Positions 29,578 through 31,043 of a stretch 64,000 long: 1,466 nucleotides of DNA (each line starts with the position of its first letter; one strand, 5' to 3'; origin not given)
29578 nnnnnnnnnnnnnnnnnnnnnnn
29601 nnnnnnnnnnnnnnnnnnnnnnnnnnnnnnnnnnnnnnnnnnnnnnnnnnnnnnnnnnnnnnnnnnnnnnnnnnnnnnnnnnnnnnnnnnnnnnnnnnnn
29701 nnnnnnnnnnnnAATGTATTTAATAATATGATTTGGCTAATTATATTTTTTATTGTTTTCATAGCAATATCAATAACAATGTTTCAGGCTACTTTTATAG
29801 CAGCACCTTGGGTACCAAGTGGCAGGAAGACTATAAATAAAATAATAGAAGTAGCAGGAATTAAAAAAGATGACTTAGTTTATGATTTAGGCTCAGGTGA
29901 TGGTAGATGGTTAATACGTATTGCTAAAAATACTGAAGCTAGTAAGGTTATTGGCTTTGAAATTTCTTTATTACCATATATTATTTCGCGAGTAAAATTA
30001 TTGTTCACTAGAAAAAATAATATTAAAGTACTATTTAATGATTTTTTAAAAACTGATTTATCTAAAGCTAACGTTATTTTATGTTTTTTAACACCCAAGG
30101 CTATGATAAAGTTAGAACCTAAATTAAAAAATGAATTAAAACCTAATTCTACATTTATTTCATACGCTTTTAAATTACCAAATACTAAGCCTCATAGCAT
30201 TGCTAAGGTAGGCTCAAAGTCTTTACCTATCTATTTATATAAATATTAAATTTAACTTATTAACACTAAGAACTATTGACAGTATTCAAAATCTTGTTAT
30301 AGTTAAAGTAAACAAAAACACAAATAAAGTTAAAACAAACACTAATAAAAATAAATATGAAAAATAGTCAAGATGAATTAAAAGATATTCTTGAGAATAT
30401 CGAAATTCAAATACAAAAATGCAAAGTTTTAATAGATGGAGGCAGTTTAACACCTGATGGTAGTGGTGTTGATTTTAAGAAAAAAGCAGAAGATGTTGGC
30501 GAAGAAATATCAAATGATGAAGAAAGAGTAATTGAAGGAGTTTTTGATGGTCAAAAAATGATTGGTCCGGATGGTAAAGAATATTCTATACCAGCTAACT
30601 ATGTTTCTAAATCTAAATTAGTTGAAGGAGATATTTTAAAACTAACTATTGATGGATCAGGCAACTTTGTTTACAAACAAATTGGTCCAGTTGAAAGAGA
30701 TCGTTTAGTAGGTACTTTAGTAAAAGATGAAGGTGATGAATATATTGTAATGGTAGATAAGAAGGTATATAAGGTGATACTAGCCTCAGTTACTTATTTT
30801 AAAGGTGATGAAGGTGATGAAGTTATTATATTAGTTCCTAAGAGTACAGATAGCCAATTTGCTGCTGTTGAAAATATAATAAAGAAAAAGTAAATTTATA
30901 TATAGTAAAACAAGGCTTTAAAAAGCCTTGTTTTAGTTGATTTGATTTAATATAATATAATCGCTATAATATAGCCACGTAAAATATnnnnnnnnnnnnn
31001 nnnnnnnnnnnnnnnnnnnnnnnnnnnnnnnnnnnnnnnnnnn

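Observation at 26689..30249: Orphan TrwB/VirD4-like coupling ATPase with a 400-aa non-canonical N-terminal extension, in a three-gene leaderless operon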

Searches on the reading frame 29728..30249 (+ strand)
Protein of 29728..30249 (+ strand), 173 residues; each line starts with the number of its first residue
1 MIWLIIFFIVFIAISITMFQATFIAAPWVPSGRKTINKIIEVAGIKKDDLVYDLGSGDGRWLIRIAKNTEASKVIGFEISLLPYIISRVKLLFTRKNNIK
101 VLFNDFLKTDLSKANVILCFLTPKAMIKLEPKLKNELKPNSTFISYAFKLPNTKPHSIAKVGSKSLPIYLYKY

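Call 3: search_protein_families(library=pfam, proteins=[window:29728-30249:+], max_evalue=0.1)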
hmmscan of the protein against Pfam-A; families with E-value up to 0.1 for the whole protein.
window:29728-30249:+ (173 aa): 11 families
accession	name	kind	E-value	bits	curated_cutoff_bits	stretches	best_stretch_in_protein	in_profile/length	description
PF00398.26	RrnaAD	-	3.8e-05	23.4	24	1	33-114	16-93/263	Ribosomal RNA adenine dimethylase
PF13847.12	Methyltransf_31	-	8e-05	22.8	27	1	46-149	2-113/145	Methyltransferase domain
PF02390.23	Methyltransf_4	-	9.9e-05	22.3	24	1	50-113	4-70/173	Putative methyltransferase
PF08123.19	DOT1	-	0.00038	20.5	23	1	35-81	30-76/205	Histone methylation protein DOT1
PF13649.12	Methyltransf_25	-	0.00057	21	27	1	51-120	1-71/97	Methyltransferase domain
PF01728.25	FtsJ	-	0.0024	18.3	24.1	1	38-103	11-85/181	FtsJ-like methyltransferase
PF11337.13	DUF3139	-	0.0057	17.6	27.3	1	2-50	4-53/83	Protein of unknown function (DUF3139)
PF13489.12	Methyltransf_23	-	0.012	15.8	27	1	45-120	20-88/164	Methyltransferase domain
PF06325.19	PrmA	-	0.021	14.8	22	1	45-144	159-257/296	Ribosomal protein L11 methyltransferase (PrmA)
PF24675.1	NpmA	-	0.05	13.3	60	1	47-77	23-53/214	16S rRNA (adenine(1408)-N(1))-methyltransferase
PF08242.18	Methyltransf_12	-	0.079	14.1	30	0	53-120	2-72/98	Methyltransferase domain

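Call 4: search_protein_families(library=ncbifam, proteins=[window:29728-30249:+], max_evalue=0.1)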
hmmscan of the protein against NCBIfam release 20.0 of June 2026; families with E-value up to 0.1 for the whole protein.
window:29728-30249:+ (173 aa): 14 families
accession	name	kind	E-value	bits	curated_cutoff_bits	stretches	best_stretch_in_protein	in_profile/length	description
NF041081.1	prot_lys_mtase_Arch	equivalog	1.7e-22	80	200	1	40-171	2-134/142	protein-lysine N-methyltransferase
NF000499.2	Erm23S_rRNA_broad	equivalog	1.4e-06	27.9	212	1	33-115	9-87/244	23S ribosomal RNA methyltransferase Erm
NF000337.1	erm_SHROVE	exception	7.5e-06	25.4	320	1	33-113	14-90/248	ErmE/ErmH/ErmO/ErmR family 23S rRNA (adenine(2058)-N(6))-methyltransferase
TIGR00091.1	TIGR00091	equivalog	9.9e-05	21.8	112.65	1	42-107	12-76/194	tRNA (guanosine(46)-N7)-methyltransferase TrmB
TIGR00755.1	ksgA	equivalog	0.00017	21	171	1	34-115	16-93/256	16S rRNA (adenine(1518)-N(6)/adenine(1519)-N(6))-dimethyltransferase RsmA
NF012222.1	erm_A_23S_MT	exception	0.00022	20.8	475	1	32-115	15-94/243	23S rRNA (adenine(2058)-N(6))-methyltransferase Erm(A)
TIGR00740.1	TIGR00740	equivalog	0.00044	20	193.3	1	45-144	51-158/239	carboxy-S-adenosyl-L-methionine synthase CmoA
NF012220.1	erm_B_23S_MT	exception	0.0018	17.9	525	1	33-91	15-73/245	23S rRNA (adenine(2058)-N(6))-methyltransferase Erm(B)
TIGR04074.1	bacter_Hen1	equivalog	0.0079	14.7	340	1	44-96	279-331/462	3' terminal RNA ribose 2'-O-methyltransferase Hen1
NF010719.0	PRK14121.1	equivalog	0.0083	15.1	402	1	38-80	113-155/396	tRNA (guanosine(46)-N7)-methyltransferase TrmB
NF045667.1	MTase_DVU1556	equivalog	0.013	14.9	155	1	28-71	3-46/213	DVU_1556 family methyltransferase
NF040634.1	16S_A1408_NpmB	exception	0.016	14.6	460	1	49-99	27-75/217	16S rRNA (adenine(1408)-N(1))-methyltransferase NpmB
NF011529.0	PRK14968.1-3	equivalog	0.052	13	162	1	39-118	26-103/198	putative methyltransferase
TIGR03534.1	RF_mod_PrmC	equivalog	0.071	12.5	199.1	1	39-107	80-148/253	peptide chain release factor N(5)-glutamine methyltransferase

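Call 92: search_protein_families(library=padloc, proteins=[window:29728-30249:+], max_evalue=0.01)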
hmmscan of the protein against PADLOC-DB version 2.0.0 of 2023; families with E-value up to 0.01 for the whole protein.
window:29728-30249:+ (173 aa): 1 family
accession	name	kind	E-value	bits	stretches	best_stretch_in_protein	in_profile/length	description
PDLC04134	mad2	-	5.7e-13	46.5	1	25-144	269-393/492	mads_2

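Call 93: search_protein_families(library=phrogs, proteins=[window:29728-30249:+], max_evalue=0.01)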
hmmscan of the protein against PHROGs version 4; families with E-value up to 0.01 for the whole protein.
window:29728-30249:+ (173 aa): 1 family
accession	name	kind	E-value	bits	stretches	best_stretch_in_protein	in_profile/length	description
phrog_4752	-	other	0.00028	21.3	1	46-122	50-130/241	tRNA methyltransferase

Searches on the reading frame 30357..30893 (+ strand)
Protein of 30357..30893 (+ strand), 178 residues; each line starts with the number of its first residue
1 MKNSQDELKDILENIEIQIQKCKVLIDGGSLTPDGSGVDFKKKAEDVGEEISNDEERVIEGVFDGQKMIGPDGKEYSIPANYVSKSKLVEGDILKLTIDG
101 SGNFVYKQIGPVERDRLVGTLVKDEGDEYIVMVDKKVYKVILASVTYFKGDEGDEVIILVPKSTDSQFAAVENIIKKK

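Call 3: search_protein_families(library=pfam, proteins=[window:30357-30893:+], max_evalue=0.1)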
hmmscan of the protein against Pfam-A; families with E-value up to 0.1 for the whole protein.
window:30357-30893:+ (178 aa): 1 family
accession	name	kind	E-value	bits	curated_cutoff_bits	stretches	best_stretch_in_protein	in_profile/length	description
PF04014.23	MazE_antitoxin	-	0.012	16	24.7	0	77-102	11-36/48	Antidote-toxin recognition MazE, bacterial antitoxin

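Call 4: search_protein_families(library=ncbifam, proteins=[window:30357-30893:+], max_evalue=0.1)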
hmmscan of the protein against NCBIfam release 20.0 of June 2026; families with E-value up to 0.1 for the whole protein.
window:30357-30893:+ (178 aa): 1 family
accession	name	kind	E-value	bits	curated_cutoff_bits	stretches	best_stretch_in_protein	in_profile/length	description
NF007493.0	PRK10089.1-2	equivalog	0.0041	17.2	160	1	98-139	66-107/112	tRNA-binding protein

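Call 61: search_solved_structures(query=A4, max_evalue=10)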
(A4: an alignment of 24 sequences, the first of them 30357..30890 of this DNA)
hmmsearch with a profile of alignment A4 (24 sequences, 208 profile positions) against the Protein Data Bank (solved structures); distinct sequences matched with E-value up to 10: 12.
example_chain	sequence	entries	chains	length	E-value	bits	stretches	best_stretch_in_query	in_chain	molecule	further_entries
7ups_A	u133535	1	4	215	0.25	14.1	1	12-110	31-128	DotY (Lpg0294)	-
6sz9_E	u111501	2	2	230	0.28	14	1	12-110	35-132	DotY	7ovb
2wpq_A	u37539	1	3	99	1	12.1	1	15-67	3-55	TRIMERIC AUTOTRANSPORTER ADHESIN FRAGMENT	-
2ro5_A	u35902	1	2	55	1.3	11.8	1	102-127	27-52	Stage V sporulation protein T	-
2xzr_A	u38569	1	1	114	1.7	11.5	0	15-63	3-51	IMMUNOGLOBULIN-BINDING PROTEIN EIBD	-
3zmf_A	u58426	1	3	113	2.5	10.9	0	15-53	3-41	GENERAL CONTROL PROTEIN GCN4, PUTATIVE INNER MEMBRANE PROTEIN, GENERAL CONTROL PROTEIN GCN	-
8qfc_D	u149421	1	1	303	4.8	10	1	7-104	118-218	DDRGK domain-containing protein 1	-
8ohd_C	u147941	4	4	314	5.4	9.8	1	7-104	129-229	DDRGK domain-containing protein 1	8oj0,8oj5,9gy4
7o92_A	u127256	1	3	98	6.7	9.5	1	13-64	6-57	hypothetical protein UY81_C0065G0003 residues 18-54 from Candidatus Giovannonibacteria bac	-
2wpr_A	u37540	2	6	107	7.7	9.3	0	15-65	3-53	TRIMERIC AUTOTRANSPORTER ADHESIN FRAGMENT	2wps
5j2l_B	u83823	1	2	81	8.9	9.1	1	7-45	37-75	protein design 2L4HC2_11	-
2yo0_A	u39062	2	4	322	9.3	9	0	15-61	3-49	GENERAL CONTROL PROTEIN GCN4, PUTATIVE INNER MEMBRANE PROTEIN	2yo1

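Call 92: search_protein_families(library=padloc, proteins=[window:30357-30893:+], max_evalue=0.01)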
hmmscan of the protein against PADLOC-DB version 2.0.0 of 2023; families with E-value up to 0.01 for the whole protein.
window:30357-30893:+ (178 aa): 0 families

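Call 93: search_protein_families(library=phrogs, proteins=[window:30357-30893:+], max_evalue=0.01)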
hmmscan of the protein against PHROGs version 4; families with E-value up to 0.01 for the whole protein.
window:30357-30893:+ (178 aa): 0 families
